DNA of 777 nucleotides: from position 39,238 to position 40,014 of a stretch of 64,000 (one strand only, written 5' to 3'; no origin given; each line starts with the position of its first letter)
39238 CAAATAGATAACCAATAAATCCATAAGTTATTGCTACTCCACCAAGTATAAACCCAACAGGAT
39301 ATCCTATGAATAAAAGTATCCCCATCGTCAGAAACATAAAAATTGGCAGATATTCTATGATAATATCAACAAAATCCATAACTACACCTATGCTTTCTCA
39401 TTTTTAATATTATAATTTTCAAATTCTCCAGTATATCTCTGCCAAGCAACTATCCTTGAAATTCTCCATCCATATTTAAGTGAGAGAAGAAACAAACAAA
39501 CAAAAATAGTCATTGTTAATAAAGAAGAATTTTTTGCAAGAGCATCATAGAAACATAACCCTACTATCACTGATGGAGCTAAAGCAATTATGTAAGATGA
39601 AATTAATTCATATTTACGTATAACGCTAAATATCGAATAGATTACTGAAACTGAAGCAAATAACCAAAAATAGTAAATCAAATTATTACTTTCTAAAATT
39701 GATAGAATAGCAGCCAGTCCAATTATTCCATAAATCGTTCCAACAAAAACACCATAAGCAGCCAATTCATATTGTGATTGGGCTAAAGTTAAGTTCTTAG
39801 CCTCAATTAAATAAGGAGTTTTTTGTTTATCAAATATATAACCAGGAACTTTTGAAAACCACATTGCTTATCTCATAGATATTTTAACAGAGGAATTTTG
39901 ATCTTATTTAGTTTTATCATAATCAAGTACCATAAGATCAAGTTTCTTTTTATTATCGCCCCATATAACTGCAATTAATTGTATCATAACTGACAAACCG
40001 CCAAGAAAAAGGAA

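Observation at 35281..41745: TRAP transporter linked to L-carnitine-dehydrogenase-like, BKACE and SDR genes: candidate uptake and cleavage module for a beta-hydroxy acid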

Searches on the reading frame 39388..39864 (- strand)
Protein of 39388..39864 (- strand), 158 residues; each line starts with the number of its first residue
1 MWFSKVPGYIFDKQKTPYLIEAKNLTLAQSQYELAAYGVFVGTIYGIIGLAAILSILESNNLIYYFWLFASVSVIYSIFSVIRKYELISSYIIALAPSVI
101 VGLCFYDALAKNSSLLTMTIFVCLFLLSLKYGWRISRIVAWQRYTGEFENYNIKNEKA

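Call 3: search_protein_families(library=pfam, proteins=[window:39388-39864:-])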
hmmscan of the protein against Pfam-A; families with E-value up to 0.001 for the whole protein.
window:39388-39864:- (158 aa): 0 families

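Call 4: search_protein_families(library=ncbifam, proteins=[window:39388-39864:-])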
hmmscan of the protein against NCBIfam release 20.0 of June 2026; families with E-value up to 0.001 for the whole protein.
window:39388-39864:- (158 aa): 0 families

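Call 37: search_protein_representatives(protein=window:39388-39864:-)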
Query: 158 residues. Proteins with E-value up to 0.001 (for the whole library): 56; up to 1e-10: 27; up to 1e-30: 7. The best 56 are listed.
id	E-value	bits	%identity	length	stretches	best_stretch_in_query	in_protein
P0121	3.5e-68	244.9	73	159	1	1-154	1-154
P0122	1.6e-48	181.1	68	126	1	1-126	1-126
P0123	2.6e-46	173.9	95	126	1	1-91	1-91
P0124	1.3e-37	145.7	68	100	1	1-99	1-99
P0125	8.3e-37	143.1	62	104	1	48-149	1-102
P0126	2.1e-33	132.0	91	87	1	1-70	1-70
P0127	1.5e-32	129.2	72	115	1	1-86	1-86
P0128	1.4e-28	116.4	79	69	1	1-68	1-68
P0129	1.2e-26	110.0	92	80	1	1-59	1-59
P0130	7.8e-25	104.2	39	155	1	2-148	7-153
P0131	5.5e-24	101.4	74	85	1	1-66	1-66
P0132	9.4e-24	100.7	63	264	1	1-82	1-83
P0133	1.1e-23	100.5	88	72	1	1-56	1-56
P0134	1.4e-20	90.4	45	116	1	2-108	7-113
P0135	1.2e-18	84.1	78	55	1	105-158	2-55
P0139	4.5e-15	72.5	28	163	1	2-142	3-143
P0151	2.9e-07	47.1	25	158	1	2-139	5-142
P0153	6.7e-07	46.0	28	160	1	2-139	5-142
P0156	8.3e-06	42.4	26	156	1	2-141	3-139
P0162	1.4e-04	38.4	22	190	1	2-138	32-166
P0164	1.6e-04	38.3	26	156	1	2-139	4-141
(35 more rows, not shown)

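Call 41: find_related_loci(query=A2, collection=metagenome_contigs, flank=5000)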
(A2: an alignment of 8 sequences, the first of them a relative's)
Query A2 (158 aa) in metagenome_contigs; peptide patterns used: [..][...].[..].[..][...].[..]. (x = any residue, [..] = any of these).
296 stretches matched a pattern; 251 encode a relative of the query (tblastn E <= 1e-3); the best 80 are kept; 80 distinct loci.
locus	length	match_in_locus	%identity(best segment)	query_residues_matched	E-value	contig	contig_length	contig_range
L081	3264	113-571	67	1-153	7e-66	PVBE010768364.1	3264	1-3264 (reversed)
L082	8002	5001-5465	59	1-156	6e-54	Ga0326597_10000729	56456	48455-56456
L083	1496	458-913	55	1-152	4e-49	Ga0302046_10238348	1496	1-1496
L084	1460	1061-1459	56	1-133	3e-41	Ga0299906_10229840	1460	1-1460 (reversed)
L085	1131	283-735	41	5-155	1e-40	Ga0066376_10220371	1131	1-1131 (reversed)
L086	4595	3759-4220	40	5-158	5e-38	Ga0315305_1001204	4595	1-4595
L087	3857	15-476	40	5-158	4e-37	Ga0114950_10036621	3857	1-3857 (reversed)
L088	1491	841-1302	40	5-158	1e-37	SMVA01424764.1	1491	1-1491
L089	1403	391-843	46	3-155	8e-38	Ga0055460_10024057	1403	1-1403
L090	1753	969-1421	46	3-155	2e-37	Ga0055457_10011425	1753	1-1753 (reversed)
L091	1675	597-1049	39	2-154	7e-37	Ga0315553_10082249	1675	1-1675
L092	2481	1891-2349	45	1-155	3e-35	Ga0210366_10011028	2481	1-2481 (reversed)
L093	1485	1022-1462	40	2-150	1e-35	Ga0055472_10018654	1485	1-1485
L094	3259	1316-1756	38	2-150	2e-34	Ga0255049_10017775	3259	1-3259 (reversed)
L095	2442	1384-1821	42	3-150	2e-34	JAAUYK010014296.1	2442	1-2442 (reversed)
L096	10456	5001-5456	40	3-154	3e-34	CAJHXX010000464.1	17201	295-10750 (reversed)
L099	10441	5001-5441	41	3-151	4e-33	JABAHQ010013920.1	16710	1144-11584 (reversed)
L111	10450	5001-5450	40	3-158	9e-32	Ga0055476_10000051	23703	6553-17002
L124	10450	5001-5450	40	4-156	2e-31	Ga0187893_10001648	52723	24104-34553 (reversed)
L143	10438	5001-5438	40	3-150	4e-30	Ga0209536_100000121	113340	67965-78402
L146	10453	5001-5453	37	1-156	8e-30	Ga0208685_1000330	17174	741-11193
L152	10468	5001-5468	35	1-156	8e-30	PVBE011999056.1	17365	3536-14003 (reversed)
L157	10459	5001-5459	37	2-156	3e-29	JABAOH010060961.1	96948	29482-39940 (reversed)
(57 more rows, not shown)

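Call 49: search_protein_families(library=pfam, proteins=[L143:301-1731:-, L143:6426-7697:+, L143:7754-8830:+, L111:5815-6735:+, L111:6771-7541:+, L111:7557-8789:-, L152:7281-8576:+, L152:8580-9620:+, L146:5722-6594:+, L146:6600-7310:+], max_evalue=0.00001)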
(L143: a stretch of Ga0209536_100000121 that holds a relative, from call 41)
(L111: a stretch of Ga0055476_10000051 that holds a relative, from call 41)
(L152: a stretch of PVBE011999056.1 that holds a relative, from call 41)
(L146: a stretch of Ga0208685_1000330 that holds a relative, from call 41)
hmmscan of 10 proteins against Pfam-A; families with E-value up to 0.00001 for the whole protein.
L143:301-1731:- (476 aa): 0 families

L143:6426-7697:+ (423 aa): 0 families

L143:7754-8830:+ (358 aa): 1 family
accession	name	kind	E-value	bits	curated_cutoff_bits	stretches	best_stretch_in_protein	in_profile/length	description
PF01717.24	Meth_synt_2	-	2.1e-26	93.4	21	1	22-328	29-320/324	Cobalamin-independent synthase, Catalytic domain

L111:5815-6735:+ (306 aa): 1 family
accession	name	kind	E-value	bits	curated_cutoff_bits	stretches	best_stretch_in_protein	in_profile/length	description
PF04909.20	Amidohydro_2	-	2.6e-38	132.9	26.4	1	13-305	1-289/289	Amidohydrolase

L111:6771-7541:+ (256 aa): 4 families
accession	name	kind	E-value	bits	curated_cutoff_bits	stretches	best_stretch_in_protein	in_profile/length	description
PF00132.30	Hexapep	-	5.4e-27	92.8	27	2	106-140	2-36/36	Bacterial transferase hexapeptide (six repeats)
PF13720.11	Acetyltransf_11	-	1.4e-10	41.9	24.5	1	177-235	1-58/82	Udp N-acetylglucosamine O-acyltransferase; Domain 2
PF25084.1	LbH_EIF2B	-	7.6e-09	36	54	0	83-158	29-101/105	EIF2B subunit epsilon LbH domain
PF25087.1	GMPPB_C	-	8.5e-06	25.9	39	0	82-153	23-92/110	GMPPB C-terminal domain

L111:7557-8789:- (410 aa): 3 families
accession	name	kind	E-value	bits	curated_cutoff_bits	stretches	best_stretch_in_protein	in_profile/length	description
PF01408.29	GFO_IDH_MocA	-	2.7e-31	109.2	24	1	98-214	1-120/120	Oxidoreductase family, NAD-binding Rossmann fold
PF22725.1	GFO_IDH_MocA_C3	-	5e-11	43.1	27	1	252-319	45-116/124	GFO/IDH/MocA C-terminal domain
PF02894.22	GFO_IDH_MocA_C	-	1.9e-06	28.3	22.9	0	252-396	42-203/218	Oxidoreductase family, C-terminal alpha/beta domain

L152:7281-8576:+ (431 aa): 0 families

L152:8580-9620:+ (346 aa): 1 family
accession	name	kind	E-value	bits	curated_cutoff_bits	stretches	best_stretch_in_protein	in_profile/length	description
PF16694.10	Cytochrome_P460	-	2.2e-08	35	27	1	215-338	3-124/125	Cytochrome P460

L146:5722-6594:+ (290 aa): 3 families
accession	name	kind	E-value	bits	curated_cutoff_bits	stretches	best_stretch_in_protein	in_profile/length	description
PF03446.21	NAD_binding_2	-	3.5e-50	170.6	21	1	7-165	2-161/161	NAD binding domain of 6-phosphogluconate dehydrogenase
PF14833.11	NAD_binding_11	-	2.6e-24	86.3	30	1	168-288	1-121/122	NAD-binding of NADP-dependent 3-hydroxyisobutyrate dehydrogenase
PF03807.23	F420_oxidored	-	2.8e-08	34.7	21.6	1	7-97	2-91/94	NADP oxidoreductase coenzyme F420-dependent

L146:6600-7310:+ (236 aa): 1 family
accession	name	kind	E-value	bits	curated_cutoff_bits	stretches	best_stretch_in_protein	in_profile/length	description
PF00121.24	TIM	-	1.2e-86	290.6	20.1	1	8-234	2-245/245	Triosephosphate isomerase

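Call 50: search_protein_families(library=pfam, proteins=[L099:5420-6328:-, L099:6280-7623:+, L099:7702-9885:+, L096:1170-2165:-, L096:7786-8832:+, L096:8822-9553:+, L157:5326-6891:-, L157:7514-8488:-, L157:8677-9834:-, L124:17-1198:+], max_evalue=0.00001)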
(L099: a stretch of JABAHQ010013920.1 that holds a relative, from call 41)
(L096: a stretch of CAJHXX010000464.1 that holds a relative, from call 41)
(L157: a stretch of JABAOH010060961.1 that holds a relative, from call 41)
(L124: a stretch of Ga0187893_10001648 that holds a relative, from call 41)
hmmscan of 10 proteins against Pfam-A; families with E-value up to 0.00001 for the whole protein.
L099:5420-6328:- (302 aa): 0 families

L099:6280-7623:+ (447 aa): 3 families
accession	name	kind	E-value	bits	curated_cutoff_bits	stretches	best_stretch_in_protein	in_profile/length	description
PF19289.4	PmbA_TldD_3rd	-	4.2e-79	265.2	22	1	230-446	1-220/220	PmbA/TldA metallopeptidase C-terminal domain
PF19290.4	PmbA_TldD_2nd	-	5.1e-16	59.5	20.9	1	120-223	4-109/109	PmbA/TldA metallopeptidase central domain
PF01523.21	PmbA_TldD_1st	-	8.3e-12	45.5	20.9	1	26-89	1-64/65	PmbA/TldA metallopeptidase domain 1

L099:7702-9885:+ (727 aa): 0 families

L096:1170-2165:- (331 aa): 0 families

L096:7786-8832:+ (348 aa): 1 family
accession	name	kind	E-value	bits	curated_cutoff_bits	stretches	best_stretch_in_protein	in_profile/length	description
PF02653.21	BPD_transp_2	-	5.8e-36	124.4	26.8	1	46-311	5-268/269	Branched-chain amino acid transport system / permease component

L096:8822-9553:+ (243 aa): 2 families
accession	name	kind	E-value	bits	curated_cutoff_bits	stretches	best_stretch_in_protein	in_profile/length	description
PF00005.33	ABC_tran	-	1.6e-34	119.9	25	1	19-172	2-137/137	ABC transporter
PF13304.12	AAA_21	-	1.3e-11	45.6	27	0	30-57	1-34/304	AAA domain, putative AbiEii toxin, Type IV TA system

L157:5326-6891:- (521 aa): 0 families

L157:7514-8488:- (324 aa): 0 families

L157:8677-9834:- (385 aa): 0 families

L124:17-1198:+ (393 aa): 4 families
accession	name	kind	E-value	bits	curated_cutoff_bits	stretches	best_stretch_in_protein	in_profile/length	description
PF01494.25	FAD_binding_3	-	1.4e-18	67.7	22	1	6-347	3-346/349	FAD binding domain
PF13450.12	NAD_binding_8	-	3.5e-06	27.6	21.9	0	9-40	1-32/68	NAD(P)-binding Rossmann-like domain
PF00890.30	FAD_binding_2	-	7.1e-06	25.9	20.4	0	7-40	2-35/414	FAD binding domain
PF01266.30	DAO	-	9.8e-06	25.8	27.9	0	7-40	2-35/353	FAD dependent oxidoreductase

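Call 72: search_protein_families(library=pfam, alignment_id=A1, max_evalue=1)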
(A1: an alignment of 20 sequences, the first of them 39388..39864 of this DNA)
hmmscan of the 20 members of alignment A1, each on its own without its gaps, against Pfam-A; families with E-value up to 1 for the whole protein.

A. member 1, window:39388-39864:- (158 aa): 3 families
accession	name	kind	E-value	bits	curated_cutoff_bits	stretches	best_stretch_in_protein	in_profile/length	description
PF13515.12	FUSC_2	-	0.044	14.3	25.6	1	36-101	36-95/126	Fusaric acid resistance protein-like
PF02673.24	BacA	-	0.1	12.7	33.4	0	84-127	81-123/257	Bacitracin resistance protein BacA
PF06783.16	UPF0239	-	0.16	12.7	25.4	1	34-56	20-42/88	Uncharacterised protein family (UPF0239)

B. families by the number of members that match (of 20 scanned): 25 families
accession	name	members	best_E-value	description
PF09843.14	DUF2070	2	0.13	Predicted membrane protein (DUF2070)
PF23809.1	Phage_holin_9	2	0.18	Bacteriophage holin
PF03073.20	TspO_MBR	1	0.0044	TspO/MBR family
PF10101.14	DUF2339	1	0.0046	Predicted membrane protein (DUF2339)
PF04018.18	VCA0040-like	1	0.0088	Undecaprenyl phosphate translocase-like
PF06993.17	DUF1304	1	0.0092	Protein of unknown function (DUF1304)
PF12841.12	YvrJ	1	0.013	YvrJ protein family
PF07331.16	TctB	1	0.021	Tripartite tricarboxylate transporter TctB family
PF20969.2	MASE11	1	0.028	MASE11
PF03124.20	EXS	1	0.034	EXS family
PF20134.4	DUF6524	1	0.036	Family of unknown function (DUF6524)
PF13515.12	FUSC_2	1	0.044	Fusaric acid resistance protein-like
PF02673.24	BacA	1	0.1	Bacitracin resistance protein BacA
PF25221.1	5TMH_Lnb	1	0.1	Lnb transmembrane domain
PF06783.16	UPF0239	1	0.16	Uncharacterised protein family (UPF0239)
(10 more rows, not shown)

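Call 87: list_cluster_members(proteins=[P0139, P0151, P0153, P0156, P0162, P0164, P0130])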
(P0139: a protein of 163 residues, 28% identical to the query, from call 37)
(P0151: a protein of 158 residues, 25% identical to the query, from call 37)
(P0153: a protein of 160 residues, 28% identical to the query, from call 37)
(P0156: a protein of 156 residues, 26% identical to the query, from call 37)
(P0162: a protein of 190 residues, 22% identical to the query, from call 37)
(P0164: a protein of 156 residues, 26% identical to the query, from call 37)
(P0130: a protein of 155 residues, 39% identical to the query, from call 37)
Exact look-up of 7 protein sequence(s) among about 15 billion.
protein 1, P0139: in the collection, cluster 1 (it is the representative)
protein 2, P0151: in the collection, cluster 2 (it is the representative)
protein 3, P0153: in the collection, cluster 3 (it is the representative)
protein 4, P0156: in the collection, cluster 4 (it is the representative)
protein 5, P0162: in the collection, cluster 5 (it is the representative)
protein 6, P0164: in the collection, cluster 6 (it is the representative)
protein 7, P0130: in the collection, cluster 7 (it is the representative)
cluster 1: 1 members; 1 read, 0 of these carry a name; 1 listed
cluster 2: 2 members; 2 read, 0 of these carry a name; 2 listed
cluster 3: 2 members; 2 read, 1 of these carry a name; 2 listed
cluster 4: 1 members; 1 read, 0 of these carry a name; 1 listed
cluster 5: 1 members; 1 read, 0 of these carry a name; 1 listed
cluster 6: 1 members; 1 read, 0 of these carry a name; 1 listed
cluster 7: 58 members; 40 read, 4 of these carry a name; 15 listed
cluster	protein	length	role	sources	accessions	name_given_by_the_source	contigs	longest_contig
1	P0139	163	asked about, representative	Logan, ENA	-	-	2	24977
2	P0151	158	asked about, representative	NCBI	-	-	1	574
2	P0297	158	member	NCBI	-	-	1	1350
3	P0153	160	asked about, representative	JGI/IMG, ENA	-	hypothetical protein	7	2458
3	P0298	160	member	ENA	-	-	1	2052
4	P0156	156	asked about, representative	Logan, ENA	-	-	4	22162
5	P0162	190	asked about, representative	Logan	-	-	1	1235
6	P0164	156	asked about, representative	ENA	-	-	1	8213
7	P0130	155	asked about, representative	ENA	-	-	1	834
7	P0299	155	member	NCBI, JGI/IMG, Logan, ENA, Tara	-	strand:- start:73 stop:540 length:468 start_codon:yes stop_codon:yes gene_type:complete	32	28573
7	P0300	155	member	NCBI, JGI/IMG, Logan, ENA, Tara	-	strand:- start:9 stop:476 length:468 start_codon:yes stop_codon:yes gene_type:complete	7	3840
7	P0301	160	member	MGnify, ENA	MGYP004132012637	CR=1 FL=1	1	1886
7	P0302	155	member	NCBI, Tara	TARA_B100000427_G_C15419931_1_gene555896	strand:- start:484 stop:951 length:468 start_codon:yes stop_codon:yes gene_type:complete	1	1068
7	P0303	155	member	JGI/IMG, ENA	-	-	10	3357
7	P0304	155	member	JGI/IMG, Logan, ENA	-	-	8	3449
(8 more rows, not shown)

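Call 88: find_homologous_proteins(query=A1, max_evalue=0.001)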
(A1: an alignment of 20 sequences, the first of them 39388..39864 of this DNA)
Query A1 (20 sequences) (158 aa, profile of the alignment): 464 proteins with E <= 0.001 among 7551 candidates; the best 120 are listed.
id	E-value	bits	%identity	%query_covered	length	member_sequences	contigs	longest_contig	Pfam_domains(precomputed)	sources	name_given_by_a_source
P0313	2.2e-51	192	26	82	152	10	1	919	-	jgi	jgi:hypothetical protein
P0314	2.4e-51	192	33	38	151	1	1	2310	-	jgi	jgi:hypothetical protein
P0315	3.2e-51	191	32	38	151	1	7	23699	-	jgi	jgi:hypothetical protein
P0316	3.8e-51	191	39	34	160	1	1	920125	-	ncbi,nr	ncbi:MAG: hypothetical protein H6983_03200 [Ectothiorhodospiraceae bacterium]|nr:hypothetical protei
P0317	6.8e-51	190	31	33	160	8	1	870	-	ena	-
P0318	9.9e-51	190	42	28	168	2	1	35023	-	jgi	jgi:hypothetical protein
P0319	1.2e-50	189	38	33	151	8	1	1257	-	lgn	-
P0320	1.3e-50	189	25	85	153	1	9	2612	-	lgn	-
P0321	1.4e-50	189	28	85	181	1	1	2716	-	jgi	jgi:hypothetical protein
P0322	2.5e-50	188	25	80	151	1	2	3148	-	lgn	-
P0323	3.3e-50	188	26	85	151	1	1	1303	-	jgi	jgi:hypothetical protein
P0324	3.5e-50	188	37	34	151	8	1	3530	-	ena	-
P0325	4.2e-50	188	28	38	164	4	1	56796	-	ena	-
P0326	4.3e-50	188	23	87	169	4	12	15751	-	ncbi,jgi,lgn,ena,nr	ncbi:MAG: hypothetical protein QF654_02760 [Alphaproteobacteria bacterium]|nr:hypothetical protein [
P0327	4.6e-50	188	35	38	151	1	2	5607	-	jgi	jgi:hypothetical protein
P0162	1.8e-49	186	24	80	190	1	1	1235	-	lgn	-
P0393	1.7e-45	173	24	87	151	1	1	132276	-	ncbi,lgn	ncbi:MAG: hypothetical protein RIM84_18030 [Alphaproteobacteria bacterium]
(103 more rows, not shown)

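Call 89: find_encoding_contigs(protein=P0316, flank=8000, max_places=1)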
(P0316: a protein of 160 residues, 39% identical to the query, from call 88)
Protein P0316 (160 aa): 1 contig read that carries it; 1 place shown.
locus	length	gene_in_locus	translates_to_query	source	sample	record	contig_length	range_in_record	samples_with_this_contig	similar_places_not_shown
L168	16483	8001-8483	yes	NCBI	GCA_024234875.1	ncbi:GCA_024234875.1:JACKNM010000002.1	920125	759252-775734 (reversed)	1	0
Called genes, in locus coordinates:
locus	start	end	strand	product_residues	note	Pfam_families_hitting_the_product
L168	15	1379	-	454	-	PF07287:AtuA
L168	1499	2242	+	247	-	PF00106:adh_short, PF01370:Epimerase (weak), PF08659:KR, PF13561:adh_short_C2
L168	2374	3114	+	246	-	PF03737:RraA-like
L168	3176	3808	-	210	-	PF04299:FMN_bind_2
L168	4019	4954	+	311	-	PF05853:BKACE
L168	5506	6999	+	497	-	PF06808:DctM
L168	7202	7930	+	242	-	PF04290:DctQ (weak)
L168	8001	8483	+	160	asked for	-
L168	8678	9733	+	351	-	PF04909:Amidohydro_2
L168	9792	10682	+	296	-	PF02668:TauD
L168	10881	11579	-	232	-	PF01965:DJ-1_PfpI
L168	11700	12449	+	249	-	PF00378:ECH_1, PF16113:ECH_2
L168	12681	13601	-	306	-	PF10340:Say1_Mug180 (weak), PF07859:Abhydrolase_3, PF20434:BD-FAE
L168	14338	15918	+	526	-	PF00496:SBP_bac_5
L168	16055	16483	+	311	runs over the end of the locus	PF19300:BPD_transp_1_N, PF00528:BPD_transp_1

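Call 90: find_encoding_contigs(protein=P0393, flank=8000, max_places=1)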
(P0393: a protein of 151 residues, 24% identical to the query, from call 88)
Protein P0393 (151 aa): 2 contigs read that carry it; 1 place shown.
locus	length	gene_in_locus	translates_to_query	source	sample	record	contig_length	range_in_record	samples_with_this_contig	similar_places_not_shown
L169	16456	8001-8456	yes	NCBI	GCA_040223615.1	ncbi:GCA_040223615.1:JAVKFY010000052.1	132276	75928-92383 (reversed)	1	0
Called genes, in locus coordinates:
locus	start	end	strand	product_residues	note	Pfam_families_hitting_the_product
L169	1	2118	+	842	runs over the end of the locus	PF12704:MacB_PCD (weak), PF02687:FtsX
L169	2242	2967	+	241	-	PF01027:Bax1-I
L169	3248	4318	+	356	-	PF03480:DctP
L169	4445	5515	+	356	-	PF03480:DctP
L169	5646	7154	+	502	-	PF06808:DctM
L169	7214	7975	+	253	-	-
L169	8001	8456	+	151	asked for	-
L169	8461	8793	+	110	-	PF13239:2TM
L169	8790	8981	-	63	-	-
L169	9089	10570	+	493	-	PF07364:DUF1485, PF07171:MlrC_C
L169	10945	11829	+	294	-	PF02668:TauD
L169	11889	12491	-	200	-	PF07040:DUF1326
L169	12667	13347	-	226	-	PF00455:DeoRC (faint), PF06026:Rib_5-P_isom_A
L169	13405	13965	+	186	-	PF04279:IspA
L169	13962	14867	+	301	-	PF11927:HODM_asu-like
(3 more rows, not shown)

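Call 96: predict_structure(alignment_id=A4)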
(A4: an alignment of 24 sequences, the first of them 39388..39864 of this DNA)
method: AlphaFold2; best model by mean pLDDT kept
length: 158 residues; sequences in the alignment: 24
mean_pLDDT: 73.8   pTM: 0.62
mean pLDDT of the five models: 73.8, 71.9, 71.6, 69.2, 68.3
residues with pLDDT >= 90: 2; 70-90: 111; 50-70: 32; < 50: 13
segments of 3 or more residues with pLDDT < 50: 1-3, 151-158
pLDDT, mean of each block of 10 residues (from residue 1): 50 61 79 81 78 64 74 76 72 82 84 87 88 85 69 45
secondary structure, 60 per line:
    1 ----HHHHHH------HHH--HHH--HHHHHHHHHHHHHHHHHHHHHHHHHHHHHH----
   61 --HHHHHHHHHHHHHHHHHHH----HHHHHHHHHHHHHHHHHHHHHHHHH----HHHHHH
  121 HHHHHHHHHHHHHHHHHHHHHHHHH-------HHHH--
elements in order: H5-10 H27-56 H63-81 H86-110 H115-145 H153-156

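Call 98: fold_search(model_id=the predicted structure, library=pdb)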
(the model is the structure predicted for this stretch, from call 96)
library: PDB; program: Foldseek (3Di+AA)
matches with E <= 10: 107; with E <= 0.001: 0
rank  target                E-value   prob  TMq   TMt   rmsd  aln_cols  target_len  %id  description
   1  6ly9_N                1.0e+00  0.38  0.29  0.07  18.1       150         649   18  The membrane-embedded Vo domain of V/A-ATPase from Thermus thermophilus (released 2020-09-09)
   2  9o9d_B                1.3e+00  0.09  0.19  0.07  23.9       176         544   12  Transporter associated with antigen processing (TAP) EQ mutant bound to the viral protein bUL49.5 in the outward-facin (released 2025-09-10)
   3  6s18_A                1.6e+00  0.54  0.33  0.36   9.7       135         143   10  Ligand binding domain of the P. putida receptor PcaY_PP in complex with glycerol (released 2020-10-21)
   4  9h9e_B                1.7e+00  0.66  0.40  0.46   5.9       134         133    8  Cryo-EM structure of the human GABAA receptor alpha1 subunit in complex with the assembly factor NACHO/TMEM35A (released 2024-12-04)
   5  6s33_A                1.9e+00  0.44  0.32  0.35   9.7       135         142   10  Ligand binding domain of the P. putida receptor PcaY_PP in complex with Protocatechuate (released 2020-10-21)
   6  5j0l_D                2.2e+00  0.18  0.23  0.29  19.7       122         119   11  De novo design of protein homo-oligomers with modular hydrogen bond network-mediated specificity (released 2016-07-06)
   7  9a1u_MODEL_1_A        2.5e+00  0.23  0.29  0.09  19.2       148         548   11  SARS-CoV-2 nsp7-11 polyprotein (released 2022-12-16)
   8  9u6q_N                2.6e+00  0.18  0.29  0.14  18.0       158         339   20  Cryo-EM structure of the Vo domain of V/A-ATPase in liposomes under no pmf condition,state1 (released 2025-10-29)
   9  6s37_A                2.8e+00  0.30  0.31  0.35   9.5       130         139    9  Ligand binding domain of the P. putida receptor PcaY_PP in complex with salicylic acid (released 2020-10-21)
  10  8rq4                  2.8e+00  0.21  0.37  0.06  13.1       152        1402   15  Cryo-em structure of the rat Multidrug resistance-associated protein 2 (rMrp2) in complex with probenecid (released 2024-02-14)
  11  2rld_A                3.2e+00  0.44  0.46  0.58   4.3       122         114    6  CRYSTAL STRUCTURE OF A PROTEIN WITH UNKNOWN FUNCTION FROM S23 RIBOSOMAL PROTEIN FAMILY (BT_0352) FROM BACTEROIDES THET (released 2007-10-30)
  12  7o93_A                3.2e+00  0.23  0.36  0.38  12.6       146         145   10  diMn-sulerythrin (released 2021-12-01)
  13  4k0d_B                3.4e+00  0.23  0.31  0.33  10.6       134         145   10  Periplasmic sensor domain of sensor histidine kinase, Adeh_2942 (released 2013-06-12)
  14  4di0_B                3.4e+00  0.13  0.29  0.32  13.9       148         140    9  The structure of Rubrerythrin from Burkholderia pseudomallei (released 2012-02-08)
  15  9u6g_N                3.6e+00  0.18  0.29  0.15  17.8       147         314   18  Cryo-EM structure of the Vo domain of V/A-ATPase in liposomes, state1 (released 2025-10-29)
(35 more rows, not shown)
